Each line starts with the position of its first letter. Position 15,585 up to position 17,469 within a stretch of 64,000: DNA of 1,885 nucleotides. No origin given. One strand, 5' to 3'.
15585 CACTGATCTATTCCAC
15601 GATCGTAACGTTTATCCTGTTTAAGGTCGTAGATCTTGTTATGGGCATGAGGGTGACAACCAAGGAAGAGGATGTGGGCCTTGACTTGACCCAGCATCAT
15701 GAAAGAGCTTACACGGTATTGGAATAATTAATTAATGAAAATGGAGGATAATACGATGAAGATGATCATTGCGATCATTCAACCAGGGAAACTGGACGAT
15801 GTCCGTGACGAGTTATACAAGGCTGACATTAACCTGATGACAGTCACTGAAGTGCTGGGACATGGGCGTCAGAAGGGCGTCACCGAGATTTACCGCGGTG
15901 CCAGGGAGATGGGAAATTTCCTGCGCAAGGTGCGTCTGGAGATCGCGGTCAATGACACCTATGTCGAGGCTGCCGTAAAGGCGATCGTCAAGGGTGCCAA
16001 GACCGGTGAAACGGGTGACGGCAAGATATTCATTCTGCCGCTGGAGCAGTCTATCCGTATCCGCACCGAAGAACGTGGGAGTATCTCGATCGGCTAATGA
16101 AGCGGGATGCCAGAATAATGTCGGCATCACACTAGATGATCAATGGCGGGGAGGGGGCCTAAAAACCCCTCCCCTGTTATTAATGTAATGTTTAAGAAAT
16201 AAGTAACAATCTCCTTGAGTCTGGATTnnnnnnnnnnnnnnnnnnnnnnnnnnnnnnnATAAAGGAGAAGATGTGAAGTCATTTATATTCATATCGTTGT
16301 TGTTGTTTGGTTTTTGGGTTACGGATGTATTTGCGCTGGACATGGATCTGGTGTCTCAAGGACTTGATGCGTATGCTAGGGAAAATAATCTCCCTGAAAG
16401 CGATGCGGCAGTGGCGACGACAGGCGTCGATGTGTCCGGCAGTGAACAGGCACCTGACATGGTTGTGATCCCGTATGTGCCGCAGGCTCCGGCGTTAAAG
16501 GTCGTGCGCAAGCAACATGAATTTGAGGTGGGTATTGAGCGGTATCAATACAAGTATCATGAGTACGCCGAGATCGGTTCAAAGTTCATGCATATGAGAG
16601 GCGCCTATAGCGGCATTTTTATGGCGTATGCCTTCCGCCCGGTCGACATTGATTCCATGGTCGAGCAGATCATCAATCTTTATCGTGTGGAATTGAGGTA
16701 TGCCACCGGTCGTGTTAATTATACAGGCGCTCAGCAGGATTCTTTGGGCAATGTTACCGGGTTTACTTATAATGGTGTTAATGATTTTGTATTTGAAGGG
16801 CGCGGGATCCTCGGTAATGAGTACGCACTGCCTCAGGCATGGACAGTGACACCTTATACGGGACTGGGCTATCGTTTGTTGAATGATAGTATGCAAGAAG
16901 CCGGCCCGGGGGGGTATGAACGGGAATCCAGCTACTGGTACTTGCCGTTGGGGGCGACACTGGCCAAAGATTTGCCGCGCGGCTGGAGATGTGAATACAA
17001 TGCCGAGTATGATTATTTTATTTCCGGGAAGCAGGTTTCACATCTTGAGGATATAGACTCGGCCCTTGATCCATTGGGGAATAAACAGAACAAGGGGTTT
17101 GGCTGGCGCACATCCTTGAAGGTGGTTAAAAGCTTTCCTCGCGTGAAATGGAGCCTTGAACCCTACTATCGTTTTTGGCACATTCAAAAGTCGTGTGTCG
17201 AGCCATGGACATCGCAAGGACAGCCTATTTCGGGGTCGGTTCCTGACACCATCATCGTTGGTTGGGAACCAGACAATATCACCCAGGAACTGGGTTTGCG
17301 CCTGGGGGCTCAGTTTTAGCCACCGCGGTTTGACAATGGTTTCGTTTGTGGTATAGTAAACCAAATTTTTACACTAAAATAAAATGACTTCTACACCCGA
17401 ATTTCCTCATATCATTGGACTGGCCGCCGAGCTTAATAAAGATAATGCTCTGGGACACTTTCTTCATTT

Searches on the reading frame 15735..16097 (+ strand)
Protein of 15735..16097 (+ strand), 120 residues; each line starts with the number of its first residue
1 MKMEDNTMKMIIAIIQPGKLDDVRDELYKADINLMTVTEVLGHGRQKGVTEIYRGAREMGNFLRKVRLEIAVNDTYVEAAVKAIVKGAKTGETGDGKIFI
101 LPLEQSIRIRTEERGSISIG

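Call 7: search_protein_families(library=pfam, proteins=[window:15735-16097:+], max_evalue=0.01)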
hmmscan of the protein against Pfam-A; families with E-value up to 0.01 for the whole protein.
window:15735-16097:+ (120 aa): 1 family
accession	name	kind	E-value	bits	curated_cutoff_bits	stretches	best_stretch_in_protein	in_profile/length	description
PF00543.27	P-II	-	2.4e-27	95.7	25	1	8-113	1-102/102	Nitrogen regulatory protein P-II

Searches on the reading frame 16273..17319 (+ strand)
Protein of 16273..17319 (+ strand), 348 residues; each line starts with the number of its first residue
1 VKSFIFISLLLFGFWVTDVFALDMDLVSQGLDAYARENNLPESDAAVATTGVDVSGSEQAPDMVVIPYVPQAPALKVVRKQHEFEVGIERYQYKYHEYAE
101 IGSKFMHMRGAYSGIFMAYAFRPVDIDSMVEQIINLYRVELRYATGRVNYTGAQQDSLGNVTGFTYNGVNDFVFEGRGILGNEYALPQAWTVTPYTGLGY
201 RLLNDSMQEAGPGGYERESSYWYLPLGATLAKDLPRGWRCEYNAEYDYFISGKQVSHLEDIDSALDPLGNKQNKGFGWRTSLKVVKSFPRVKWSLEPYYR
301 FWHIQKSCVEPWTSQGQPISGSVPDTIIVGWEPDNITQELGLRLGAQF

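Call 7: search_protein_families(library=pfam, proteins=[window:16273-17319:+], max_evalue=0.01)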
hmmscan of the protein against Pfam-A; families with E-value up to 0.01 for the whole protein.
window:16273-17319:+ (348 aa): 1 family
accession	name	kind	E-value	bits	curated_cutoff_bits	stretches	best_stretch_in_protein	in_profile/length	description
PF03797.25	Autotransporter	-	0.004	17.4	26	0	169-254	113-206/255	Autotransporter beta-domain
